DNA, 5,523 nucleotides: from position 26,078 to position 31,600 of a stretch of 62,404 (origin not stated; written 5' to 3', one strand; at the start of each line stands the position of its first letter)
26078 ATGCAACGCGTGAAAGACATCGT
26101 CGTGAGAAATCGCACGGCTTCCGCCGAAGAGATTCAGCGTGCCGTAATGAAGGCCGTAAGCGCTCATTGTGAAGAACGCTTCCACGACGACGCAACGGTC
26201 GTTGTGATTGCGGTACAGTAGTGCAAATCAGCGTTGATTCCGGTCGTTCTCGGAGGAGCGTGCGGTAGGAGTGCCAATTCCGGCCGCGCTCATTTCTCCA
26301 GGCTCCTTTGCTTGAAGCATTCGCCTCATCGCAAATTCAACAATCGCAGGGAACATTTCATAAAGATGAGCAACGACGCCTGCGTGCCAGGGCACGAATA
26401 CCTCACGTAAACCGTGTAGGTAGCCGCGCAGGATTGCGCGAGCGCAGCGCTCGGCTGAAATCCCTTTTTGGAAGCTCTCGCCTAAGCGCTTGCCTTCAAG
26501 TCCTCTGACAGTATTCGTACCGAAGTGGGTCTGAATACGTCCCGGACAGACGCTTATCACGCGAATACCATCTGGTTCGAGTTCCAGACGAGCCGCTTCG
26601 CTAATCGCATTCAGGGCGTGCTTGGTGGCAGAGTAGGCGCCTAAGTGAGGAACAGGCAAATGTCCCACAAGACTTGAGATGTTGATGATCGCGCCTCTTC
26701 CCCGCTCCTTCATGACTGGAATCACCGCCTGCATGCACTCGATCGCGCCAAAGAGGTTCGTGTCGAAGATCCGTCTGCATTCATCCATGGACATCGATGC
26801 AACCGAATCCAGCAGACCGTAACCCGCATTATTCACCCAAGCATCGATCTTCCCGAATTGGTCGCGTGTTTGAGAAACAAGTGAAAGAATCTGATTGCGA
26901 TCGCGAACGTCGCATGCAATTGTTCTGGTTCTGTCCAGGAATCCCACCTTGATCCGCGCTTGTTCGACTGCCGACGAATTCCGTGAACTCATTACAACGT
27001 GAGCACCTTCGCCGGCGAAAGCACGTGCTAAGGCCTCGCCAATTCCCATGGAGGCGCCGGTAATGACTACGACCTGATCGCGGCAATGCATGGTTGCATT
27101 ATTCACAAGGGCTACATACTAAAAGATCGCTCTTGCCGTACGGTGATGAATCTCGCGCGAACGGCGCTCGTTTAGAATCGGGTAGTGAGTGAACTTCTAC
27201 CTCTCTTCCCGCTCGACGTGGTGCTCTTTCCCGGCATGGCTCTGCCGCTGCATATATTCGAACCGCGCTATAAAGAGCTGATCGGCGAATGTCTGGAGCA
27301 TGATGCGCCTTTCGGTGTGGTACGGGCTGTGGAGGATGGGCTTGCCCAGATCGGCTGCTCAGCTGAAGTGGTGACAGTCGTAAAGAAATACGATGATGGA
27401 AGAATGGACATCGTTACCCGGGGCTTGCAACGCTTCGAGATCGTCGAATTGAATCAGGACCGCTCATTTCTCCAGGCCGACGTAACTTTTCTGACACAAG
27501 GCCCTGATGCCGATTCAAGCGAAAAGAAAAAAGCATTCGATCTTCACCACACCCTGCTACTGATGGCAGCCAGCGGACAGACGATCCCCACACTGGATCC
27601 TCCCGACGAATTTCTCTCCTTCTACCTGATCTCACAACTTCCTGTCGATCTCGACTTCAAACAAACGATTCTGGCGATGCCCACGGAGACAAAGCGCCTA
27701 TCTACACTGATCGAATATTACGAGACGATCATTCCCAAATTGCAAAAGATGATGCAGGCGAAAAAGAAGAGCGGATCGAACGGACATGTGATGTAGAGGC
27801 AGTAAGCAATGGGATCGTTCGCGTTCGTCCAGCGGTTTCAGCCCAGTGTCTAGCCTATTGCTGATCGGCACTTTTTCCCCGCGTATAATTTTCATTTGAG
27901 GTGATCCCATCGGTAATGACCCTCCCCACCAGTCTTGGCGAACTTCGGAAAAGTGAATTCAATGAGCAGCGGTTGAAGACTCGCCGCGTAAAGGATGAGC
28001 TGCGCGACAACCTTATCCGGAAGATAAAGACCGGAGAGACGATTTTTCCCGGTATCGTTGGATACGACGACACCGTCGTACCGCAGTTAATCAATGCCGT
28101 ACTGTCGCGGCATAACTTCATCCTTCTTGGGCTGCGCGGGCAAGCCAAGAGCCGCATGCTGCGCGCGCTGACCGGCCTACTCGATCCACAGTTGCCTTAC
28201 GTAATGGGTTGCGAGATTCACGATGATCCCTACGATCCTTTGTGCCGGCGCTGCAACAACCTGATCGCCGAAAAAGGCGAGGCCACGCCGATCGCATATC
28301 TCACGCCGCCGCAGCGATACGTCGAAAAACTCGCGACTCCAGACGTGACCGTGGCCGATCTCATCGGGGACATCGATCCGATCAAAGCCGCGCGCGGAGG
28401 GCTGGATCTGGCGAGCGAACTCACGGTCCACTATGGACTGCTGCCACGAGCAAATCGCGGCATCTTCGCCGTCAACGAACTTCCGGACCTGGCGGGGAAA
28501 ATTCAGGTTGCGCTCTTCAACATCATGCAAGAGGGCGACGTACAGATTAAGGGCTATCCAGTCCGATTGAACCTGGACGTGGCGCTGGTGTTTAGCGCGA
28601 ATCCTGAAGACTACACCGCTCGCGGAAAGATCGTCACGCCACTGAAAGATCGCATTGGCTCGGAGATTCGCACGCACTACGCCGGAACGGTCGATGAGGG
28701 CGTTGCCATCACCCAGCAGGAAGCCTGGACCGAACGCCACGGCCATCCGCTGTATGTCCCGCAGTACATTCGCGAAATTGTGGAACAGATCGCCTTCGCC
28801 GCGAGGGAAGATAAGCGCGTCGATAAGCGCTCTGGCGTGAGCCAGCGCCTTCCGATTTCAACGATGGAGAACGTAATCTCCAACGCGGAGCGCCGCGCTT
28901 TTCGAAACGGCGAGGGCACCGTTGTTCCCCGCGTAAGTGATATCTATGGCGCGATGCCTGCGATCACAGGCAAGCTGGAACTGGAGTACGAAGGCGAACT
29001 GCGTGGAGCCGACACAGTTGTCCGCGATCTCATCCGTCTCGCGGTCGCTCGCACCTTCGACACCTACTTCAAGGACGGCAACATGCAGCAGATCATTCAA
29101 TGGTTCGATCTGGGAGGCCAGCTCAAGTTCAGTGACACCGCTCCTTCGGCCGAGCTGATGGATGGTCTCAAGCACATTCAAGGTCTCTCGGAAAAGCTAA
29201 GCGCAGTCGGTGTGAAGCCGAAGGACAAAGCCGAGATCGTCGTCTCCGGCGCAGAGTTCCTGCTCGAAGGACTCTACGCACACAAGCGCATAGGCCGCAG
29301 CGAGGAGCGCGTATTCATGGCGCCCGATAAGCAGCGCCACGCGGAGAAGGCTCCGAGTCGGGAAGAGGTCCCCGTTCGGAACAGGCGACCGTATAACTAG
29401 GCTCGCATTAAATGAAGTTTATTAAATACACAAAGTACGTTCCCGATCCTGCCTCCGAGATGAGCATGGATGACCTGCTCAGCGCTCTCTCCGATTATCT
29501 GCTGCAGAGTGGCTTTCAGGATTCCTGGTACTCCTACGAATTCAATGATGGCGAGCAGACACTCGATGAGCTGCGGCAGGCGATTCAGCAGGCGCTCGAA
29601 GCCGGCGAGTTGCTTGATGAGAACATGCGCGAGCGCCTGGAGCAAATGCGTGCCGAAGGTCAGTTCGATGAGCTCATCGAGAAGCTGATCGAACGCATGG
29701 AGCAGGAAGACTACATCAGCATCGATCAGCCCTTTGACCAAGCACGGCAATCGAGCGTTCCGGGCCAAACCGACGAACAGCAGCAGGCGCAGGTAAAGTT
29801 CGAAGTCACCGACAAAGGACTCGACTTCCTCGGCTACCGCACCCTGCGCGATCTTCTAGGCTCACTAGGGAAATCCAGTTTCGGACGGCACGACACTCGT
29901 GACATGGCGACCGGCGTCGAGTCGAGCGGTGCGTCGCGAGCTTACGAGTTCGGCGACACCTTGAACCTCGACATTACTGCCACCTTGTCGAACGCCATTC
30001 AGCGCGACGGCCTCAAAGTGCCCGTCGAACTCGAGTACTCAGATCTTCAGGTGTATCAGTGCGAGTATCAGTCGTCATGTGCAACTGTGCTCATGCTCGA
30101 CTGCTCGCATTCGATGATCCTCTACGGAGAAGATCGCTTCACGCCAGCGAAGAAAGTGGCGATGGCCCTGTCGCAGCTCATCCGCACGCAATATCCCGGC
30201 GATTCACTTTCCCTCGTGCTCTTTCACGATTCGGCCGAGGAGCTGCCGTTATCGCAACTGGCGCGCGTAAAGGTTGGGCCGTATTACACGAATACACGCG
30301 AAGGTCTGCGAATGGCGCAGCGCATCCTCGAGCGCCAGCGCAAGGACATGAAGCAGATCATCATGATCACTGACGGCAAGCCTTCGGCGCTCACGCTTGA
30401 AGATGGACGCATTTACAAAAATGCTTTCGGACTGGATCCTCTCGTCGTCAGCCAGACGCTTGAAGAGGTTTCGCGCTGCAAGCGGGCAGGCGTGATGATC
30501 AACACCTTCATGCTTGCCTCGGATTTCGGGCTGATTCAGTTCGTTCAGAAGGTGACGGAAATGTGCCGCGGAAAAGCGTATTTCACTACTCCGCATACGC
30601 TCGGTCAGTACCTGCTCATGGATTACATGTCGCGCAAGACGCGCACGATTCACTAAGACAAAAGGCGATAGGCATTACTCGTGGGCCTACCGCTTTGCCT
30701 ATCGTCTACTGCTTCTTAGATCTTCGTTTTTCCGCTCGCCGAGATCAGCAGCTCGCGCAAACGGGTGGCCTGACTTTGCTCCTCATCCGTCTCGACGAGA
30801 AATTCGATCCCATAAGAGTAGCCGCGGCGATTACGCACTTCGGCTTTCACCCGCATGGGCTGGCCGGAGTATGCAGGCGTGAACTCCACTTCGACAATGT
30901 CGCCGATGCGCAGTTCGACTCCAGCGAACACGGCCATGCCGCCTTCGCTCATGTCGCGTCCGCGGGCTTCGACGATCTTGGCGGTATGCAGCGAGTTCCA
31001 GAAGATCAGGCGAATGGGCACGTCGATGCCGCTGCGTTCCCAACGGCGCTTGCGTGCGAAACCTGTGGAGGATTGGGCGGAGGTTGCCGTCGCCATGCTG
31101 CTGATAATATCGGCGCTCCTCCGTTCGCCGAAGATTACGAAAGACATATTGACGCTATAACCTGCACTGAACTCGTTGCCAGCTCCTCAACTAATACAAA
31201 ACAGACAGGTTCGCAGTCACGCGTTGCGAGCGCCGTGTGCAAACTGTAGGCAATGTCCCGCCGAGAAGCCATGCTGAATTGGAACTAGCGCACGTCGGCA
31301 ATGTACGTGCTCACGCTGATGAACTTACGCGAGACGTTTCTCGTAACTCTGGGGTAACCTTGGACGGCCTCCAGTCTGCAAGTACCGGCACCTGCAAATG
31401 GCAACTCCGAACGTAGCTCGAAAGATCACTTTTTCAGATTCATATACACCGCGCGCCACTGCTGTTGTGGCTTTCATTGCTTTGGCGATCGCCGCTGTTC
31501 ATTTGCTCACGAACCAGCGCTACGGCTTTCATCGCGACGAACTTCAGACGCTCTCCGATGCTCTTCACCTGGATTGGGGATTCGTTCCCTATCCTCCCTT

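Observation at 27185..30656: Orphan ChlI-like AAA+ ATPase + MIDAS-VWA pair (split ChlI/ChlD logic) with an upstream stand-alone Lon-N domain gene and no substrate subunit nearby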

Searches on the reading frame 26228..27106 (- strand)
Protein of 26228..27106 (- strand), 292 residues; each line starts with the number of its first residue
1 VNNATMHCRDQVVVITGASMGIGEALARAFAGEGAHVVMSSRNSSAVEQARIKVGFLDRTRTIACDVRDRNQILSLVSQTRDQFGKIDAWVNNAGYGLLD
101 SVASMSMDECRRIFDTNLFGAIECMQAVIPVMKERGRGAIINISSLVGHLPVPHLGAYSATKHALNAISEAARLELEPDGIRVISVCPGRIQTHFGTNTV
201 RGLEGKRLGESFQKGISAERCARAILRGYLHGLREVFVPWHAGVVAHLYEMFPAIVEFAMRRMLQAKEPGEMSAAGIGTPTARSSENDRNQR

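Call 16: search_protein_families(library=pfam, proteins=[window:26228-27106:-], max_evalue=0.001)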
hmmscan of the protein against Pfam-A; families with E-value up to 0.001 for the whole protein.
window:26228-27106:- (292 aa): 5 families
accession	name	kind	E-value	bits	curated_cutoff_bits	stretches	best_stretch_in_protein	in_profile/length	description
PF00106.31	adh_short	-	2.1e-55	187.7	26.6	1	11-198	1-189/195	short chain dehydrogenase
PF13561.12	adh_short_C2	-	3.3e-43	148.4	27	1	17-198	1-183/236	Enoyl-(Acyl carrier protein) reductase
PF08659.16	KR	-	2.5e-13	50.8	22.6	1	13-173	3-164/180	KR domain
PF01370.27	Epimerase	-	2.6e-07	30.7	20.9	1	13-199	1-177/240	NAD dependent epimerase/dehydratase family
PF23441.1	SDR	-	0.00028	20.8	27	1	11-195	8-198/258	SDR-like rossmann domain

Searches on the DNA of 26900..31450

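Call 81: search_rna_families(source=window, start=26900, end=31450, threshold=evalue, max_evalue=1)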
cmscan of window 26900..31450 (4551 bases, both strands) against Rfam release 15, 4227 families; matches with E-value up to 1: 1.
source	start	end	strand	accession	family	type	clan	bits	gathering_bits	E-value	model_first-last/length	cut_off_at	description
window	27301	27474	-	RF02091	DAOA-AS1_2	Gene; lncRNA;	-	18.3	43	0.42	1-205/205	no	DAOA antisense RNA 1 conserved region 2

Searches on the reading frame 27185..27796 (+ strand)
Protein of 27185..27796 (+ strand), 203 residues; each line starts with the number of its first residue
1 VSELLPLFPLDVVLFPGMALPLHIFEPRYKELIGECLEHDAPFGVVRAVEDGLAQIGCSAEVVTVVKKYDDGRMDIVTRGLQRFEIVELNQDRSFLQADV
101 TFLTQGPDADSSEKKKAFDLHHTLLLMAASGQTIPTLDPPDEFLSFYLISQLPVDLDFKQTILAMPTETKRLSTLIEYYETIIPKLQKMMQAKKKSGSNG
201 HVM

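Call 3: search_protein_families(library=pfam, proteins=[window:27185-27796:+], max_evalue=0.01)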
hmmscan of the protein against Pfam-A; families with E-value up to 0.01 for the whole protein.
window:27185-27796:+ (203 aa): 1 family
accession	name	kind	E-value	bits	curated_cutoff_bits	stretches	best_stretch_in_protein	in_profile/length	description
PF02190.22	LON_substr_bdg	-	3.4e-29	102.6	28.7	1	5-178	2-197/200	ATP-dependent protease La (LON) substrate-binding domain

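Call 4: search_protein_families(library=ncbifam, proteins=[window:27185-27796:+], max_evalue=0.01)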
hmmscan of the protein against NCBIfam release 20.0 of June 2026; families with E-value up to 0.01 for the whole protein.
window:27185-27796:+ (203 aa): 2 families
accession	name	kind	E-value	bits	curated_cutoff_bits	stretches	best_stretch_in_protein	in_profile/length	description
NF008053.0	PRK10787.1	equivalog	3.9e-05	21.9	891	1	5-187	11-208/784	endopeptidase La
TIGR00763.1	lon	equivalog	0.0018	16.8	608.05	1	11-118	7-130/795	endopeptidase La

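Call 7: search_protein_families(library=padloc, proteins=[window:27185-27796:+], max_evalue=0.01)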
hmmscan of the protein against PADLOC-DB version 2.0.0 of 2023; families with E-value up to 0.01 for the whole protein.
window:27185-27796:+ (203 aa): 0 families

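Call 61: search_solved_structures(query=window:27185-27796:+, max_evalue=0.01, show_alignments=1)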
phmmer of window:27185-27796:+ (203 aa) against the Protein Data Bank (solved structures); distinct sequences matched with E-value up to 0.01: 38.
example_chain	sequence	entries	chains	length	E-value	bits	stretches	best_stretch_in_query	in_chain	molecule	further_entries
8rq1_A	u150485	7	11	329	2.8e-09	40.3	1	4-173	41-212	Protein cereblon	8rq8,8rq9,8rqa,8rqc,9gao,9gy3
7cay_A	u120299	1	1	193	8.2e-08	35.5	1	5-111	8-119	ATP-dependent protease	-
8dey_A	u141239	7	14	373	1.9e-07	34.3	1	3-103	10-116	Protein cereblon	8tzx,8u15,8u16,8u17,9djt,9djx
9os2_B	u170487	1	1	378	2e-07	34.3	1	3-103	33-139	Protein cereblon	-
4tz4_C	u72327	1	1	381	2e-07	34.2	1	3-103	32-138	Protein cereblon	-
9w2f_B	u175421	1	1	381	2e-07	34.2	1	3-103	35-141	Protein cereblon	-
9oty_B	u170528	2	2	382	2e-07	34.2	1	3-103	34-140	Protein cereblon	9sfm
9h59_B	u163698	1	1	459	2.1e-07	34.2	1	3-103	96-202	Protein cereblon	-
7lps_B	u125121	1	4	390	2.1e-07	34.2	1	3-103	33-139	Protein cereblon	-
9nr3_B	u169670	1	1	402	2.2e-07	34.1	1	3-103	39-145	Protein cereblon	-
9hpi_B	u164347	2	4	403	2.2e-07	34.1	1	3-103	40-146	Protein cereblon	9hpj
9hne_C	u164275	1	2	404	2.2e-07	34.1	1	3-103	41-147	Protein cereblon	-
10ay_B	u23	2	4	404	2.2e-07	34.1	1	3-103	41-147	Protein cereblon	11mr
7u8f_A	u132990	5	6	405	2.2e-07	34.1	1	3-103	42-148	Protein cereblon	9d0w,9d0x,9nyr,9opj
5hxb_Z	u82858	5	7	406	2.2e-07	34.1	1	3-103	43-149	Protein cereblon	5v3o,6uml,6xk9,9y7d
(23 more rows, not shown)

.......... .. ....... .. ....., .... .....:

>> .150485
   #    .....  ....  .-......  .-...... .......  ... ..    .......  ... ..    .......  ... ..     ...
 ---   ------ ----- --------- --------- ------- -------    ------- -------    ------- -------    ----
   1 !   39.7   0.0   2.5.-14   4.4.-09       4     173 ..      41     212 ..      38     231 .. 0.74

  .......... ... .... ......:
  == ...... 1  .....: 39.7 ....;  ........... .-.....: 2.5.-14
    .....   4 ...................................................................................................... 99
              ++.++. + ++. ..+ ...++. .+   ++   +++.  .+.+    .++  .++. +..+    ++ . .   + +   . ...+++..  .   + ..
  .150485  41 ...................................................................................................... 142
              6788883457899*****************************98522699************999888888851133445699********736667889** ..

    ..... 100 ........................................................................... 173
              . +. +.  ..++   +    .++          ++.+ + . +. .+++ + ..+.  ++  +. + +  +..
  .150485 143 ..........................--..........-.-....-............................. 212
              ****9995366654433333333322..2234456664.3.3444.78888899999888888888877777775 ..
